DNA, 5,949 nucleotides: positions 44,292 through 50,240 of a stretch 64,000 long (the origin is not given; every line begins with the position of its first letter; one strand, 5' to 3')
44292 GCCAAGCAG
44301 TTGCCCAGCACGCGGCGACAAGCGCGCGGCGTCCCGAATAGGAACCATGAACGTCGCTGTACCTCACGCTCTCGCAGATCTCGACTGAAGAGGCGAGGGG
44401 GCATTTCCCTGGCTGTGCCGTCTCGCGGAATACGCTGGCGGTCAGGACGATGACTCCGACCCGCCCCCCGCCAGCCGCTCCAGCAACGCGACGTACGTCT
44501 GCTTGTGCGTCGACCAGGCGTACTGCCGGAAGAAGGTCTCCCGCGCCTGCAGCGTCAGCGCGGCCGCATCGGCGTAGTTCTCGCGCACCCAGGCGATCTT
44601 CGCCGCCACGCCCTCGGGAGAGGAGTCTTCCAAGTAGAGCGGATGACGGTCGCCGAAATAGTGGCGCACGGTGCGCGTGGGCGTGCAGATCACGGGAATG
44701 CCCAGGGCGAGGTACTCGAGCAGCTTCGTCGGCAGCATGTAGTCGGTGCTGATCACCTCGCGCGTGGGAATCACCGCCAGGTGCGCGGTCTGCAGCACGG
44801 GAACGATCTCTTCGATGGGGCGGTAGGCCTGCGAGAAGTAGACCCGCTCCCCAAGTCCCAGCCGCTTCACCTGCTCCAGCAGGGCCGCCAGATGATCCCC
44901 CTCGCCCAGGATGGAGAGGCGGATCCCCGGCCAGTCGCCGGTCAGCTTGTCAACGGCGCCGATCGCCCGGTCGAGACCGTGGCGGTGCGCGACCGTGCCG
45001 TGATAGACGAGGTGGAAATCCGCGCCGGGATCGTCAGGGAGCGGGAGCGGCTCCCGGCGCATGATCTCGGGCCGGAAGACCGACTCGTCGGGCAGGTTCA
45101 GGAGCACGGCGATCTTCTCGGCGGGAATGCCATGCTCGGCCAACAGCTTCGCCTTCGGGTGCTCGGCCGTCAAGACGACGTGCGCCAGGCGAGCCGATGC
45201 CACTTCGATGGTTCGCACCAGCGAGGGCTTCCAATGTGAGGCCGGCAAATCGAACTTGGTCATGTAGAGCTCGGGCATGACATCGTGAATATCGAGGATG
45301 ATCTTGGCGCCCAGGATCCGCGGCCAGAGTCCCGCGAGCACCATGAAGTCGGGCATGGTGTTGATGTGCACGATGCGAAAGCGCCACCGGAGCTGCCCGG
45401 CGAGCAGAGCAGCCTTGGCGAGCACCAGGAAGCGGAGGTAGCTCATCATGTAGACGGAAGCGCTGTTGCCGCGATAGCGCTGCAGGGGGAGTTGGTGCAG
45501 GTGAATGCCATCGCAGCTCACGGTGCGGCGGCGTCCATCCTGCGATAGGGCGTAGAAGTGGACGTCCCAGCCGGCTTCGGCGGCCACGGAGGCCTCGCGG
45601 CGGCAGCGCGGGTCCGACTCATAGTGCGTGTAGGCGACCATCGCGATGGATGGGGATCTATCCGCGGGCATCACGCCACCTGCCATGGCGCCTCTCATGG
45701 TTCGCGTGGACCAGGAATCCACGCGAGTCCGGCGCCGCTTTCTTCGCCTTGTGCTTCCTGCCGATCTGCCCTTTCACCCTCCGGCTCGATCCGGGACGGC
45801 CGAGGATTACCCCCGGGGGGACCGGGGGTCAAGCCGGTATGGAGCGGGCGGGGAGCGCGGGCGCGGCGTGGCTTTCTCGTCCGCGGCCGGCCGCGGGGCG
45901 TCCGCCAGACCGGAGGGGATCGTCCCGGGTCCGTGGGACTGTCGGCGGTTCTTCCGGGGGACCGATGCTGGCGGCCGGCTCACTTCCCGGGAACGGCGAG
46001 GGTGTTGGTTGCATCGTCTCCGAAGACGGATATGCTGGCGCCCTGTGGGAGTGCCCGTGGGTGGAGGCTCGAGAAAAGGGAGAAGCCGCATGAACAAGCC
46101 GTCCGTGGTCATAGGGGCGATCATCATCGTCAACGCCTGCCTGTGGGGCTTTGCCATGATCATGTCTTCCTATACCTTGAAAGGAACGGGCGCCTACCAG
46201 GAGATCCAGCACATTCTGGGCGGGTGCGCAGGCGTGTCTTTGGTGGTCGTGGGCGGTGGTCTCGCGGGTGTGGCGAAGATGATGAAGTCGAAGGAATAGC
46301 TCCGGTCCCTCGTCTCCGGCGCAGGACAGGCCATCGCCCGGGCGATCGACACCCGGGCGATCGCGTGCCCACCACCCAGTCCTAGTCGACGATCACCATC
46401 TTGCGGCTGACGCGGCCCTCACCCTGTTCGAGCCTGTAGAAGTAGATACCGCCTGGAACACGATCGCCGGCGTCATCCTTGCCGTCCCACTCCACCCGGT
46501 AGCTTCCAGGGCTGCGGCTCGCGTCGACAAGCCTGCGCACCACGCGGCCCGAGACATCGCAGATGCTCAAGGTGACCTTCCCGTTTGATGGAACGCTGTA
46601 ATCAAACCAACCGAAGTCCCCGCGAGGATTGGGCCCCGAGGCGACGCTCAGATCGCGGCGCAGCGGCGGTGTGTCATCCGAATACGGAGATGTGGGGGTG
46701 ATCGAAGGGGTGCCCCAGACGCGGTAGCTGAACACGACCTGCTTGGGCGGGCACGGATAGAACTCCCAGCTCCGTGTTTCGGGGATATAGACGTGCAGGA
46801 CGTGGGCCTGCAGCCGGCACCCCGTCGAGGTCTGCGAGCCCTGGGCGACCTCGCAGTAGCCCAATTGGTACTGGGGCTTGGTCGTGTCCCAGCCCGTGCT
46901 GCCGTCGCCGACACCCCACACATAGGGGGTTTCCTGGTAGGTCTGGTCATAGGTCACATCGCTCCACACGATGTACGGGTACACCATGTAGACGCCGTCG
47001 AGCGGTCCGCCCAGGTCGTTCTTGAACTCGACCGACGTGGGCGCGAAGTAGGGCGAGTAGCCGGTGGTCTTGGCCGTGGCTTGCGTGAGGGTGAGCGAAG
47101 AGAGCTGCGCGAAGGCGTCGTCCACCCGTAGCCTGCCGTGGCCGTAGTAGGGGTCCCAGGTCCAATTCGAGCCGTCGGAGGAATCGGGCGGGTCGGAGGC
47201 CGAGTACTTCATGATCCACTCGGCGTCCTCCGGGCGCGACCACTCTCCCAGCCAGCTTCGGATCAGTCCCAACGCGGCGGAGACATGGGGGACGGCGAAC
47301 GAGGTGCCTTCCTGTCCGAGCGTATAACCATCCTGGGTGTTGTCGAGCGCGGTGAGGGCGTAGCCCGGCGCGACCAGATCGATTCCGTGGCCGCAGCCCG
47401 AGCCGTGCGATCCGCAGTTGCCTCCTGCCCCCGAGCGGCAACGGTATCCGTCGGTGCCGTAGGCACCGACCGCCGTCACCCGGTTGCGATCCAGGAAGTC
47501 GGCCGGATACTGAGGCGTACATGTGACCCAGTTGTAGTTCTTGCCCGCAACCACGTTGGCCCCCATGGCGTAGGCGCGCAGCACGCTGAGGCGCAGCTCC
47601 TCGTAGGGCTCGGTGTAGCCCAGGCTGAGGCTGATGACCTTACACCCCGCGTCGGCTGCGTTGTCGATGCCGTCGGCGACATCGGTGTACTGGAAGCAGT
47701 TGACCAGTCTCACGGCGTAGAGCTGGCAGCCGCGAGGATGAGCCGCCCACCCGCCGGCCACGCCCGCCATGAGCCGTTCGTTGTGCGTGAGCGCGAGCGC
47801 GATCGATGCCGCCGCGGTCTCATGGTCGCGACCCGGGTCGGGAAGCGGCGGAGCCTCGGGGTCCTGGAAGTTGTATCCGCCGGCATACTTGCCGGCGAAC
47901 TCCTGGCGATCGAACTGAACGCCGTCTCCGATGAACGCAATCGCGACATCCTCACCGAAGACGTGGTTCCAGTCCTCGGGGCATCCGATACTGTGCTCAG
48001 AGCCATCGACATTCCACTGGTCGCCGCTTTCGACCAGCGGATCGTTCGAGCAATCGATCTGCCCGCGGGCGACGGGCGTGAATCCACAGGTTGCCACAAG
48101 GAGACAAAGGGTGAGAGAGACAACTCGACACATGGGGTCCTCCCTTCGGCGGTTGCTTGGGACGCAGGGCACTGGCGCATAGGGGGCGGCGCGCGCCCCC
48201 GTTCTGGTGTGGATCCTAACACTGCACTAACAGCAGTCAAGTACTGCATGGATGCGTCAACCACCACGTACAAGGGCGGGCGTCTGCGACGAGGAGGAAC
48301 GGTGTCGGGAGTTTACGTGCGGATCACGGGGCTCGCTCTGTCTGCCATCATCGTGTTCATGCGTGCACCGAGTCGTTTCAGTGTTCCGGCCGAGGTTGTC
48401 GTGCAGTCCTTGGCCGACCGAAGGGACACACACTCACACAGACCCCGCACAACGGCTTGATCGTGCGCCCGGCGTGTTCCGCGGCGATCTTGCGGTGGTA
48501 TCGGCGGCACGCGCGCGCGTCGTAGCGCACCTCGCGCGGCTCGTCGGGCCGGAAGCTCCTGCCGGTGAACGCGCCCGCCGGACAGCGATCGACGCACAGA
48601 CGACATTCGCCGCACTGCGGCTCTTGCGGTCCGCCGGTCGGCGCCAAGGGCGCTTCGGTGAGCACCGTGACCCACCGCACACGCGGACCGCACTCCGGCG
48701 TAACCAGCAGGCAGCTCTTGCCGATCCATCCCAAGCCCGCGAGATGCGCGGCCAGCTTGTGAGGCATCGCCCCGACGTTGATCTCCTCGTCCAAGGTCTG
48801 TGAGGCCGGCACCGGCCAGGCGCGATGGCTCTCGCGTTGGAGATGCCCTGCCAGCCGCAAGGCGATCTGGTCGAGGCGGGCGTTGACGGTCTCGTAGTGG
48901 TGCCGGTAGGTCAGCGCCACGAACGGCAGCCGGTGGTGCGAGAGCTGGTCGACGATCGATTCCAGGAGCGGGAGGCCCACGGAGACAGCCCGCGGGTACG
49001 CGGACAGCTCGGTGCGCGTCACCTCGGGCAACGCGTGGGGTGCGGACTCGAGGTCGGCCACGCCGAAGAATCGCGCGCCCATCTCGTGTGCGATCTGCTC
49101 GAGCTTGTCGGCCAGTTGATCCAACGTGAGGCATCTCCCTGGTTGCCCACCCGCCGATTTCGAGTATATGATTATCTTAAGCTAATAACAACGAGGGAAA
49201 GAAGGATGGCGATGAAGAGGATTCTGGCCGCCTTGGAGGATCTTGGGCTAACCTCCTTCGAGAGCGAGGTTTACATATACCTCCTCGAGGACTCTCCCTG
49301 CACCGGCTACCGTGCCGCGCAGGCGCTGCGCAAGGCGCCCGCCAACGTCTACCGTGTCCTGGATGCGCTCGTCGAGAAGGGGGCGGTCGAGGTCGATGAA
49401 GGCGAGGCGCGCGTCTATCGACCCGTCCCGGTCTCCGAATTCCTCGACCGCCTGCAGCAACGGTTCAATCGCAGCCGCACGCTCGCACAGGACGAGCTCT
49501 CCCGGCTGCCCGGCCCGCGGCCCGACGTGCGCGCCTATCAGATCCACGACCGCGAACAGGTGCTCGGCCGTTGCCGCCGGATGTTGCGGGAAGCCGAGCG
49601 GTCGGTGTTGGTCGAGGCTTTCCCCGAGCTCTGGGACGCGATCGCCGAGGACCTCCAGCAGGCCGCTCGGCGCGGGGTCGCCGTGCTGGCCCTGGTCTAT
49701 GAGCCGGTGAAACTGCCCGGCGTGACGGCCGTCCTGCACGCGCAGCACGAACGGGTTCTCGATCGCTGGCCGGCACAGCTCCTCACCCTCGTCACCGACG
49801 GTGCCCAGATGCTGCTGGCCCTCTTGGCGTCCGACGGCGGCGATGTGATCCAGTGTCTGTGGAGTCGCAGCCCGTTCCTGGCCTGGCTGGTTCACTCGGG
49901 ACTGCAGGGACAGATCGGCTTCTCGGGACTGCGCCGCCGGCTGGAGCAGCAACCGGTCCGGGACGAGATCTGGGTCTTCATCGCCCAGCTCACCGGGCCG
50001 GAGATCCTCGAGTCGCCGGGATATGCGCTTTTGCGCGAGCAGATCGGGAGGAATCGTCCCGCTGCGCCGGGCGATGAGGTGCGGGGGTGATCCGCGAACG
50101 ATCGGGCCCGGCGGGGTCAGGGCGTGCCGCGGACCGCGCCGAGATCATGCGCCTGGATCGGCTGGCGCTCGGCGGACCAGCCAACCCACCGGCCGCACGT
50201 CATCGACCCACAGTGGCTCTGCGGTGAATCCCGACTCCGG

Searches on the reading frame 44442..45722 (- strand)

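Call 39: search_protein_families(library=pfam, proteins=[window:44442-45722:-], max_evalue=0.001)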
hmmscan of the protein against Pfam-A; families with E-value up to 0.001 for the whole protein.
window:44442-45722:- (426 aa): 5 families
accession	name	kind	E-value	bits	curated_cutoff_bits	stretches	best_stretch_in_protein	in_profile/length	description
PF13579.12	Glyco_trans_4_4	-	4.8e-17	63.2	29.7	1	43-209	10-157/158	Glycosyl transferase 4-like domain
PF00534.26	Glycos_transf_1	-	9.3e-16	58.3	26.4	1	236-395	16-171/172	Glycosyl transferases group 1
PF13692.12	Glyco_trans_1_4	-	4.3e-15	56.6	27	1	237-379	3-139/142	Glycosyl transferases group 1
PF13439.12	Glyco_transf_4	-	5.1e-10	40.1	28.5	1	47-209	15-164/170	Glycosyltransferase Family 4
PF13524.12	Glyco_trans_1_2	-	4.7e-08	33.5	25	1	259-405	8-137/144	Glycosyl transferase-like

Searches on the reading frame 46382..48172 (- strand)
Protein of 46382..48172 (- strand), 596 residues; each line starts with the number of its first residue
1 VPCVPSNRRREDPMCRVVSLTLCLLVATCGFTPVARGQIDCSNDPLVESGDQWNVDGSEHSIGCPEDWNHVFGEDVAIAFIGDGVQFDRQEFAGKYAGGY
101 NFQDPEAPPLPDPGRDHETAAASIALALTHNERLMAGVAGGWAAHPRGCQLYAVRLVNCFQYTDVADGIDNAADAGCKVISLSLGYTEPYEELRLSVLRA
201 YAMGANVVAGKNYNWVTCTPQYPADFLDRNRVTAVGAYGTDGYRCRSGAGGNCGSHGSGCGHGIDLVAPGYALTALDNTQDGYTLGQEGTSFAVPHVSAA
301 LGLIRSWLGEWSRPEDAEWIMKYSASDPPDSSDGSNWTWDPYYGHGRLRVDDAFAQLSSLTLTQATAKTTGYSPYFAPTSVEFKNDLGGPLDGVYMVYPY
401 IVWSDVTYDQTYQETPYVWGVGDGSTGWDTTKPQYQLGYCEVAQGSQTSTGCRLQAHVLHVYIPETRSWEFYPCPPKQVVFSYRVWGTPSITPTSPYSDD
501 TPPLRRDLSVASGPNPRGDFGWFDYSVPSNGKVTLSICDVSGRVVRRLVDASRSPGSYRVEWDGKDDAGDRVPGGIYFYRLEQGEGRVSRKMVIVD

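Call 39: search_protein_families(library=pfam, proteins=[window:46382-48172:-], max_evalue=0.001)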
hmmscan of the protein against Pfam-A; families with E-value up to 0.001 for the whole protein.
window:46382-48172:- (596 aa): 2 families
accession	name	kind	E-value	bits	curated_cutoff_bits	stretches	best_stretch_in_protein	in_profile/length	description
PF00082.27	Peptidase_S8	-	8e-17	61.9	21.8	1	74-346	2-288/288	Subtilase family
PF13860.13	FlgD_ig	-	3.7e-09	36.9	27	1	531-582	23-74/79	FlgD Ig-like domain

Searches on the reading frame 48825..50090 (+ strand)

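Call 39: search_protein_families(library=pfam, proteins=[window:48825-50090:+], max_evalue=0.001)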
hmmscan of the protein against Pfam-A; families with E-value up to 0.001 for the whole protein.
window:48825-50090:+ (421 aa): 2 families
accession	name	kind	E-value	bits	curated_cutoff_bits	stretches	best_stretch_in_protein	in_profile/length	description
PF01978.25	TrmB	-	2.8e-14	53.2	25.6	1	137-203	1-67/68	Sugar-specific transcriptional regulator TrmB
PF11495.14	Regulator_TrmB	-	5.5e-07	29.5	22.2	1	240-296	5-61/233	Archaeal transcriptional regulator TrmB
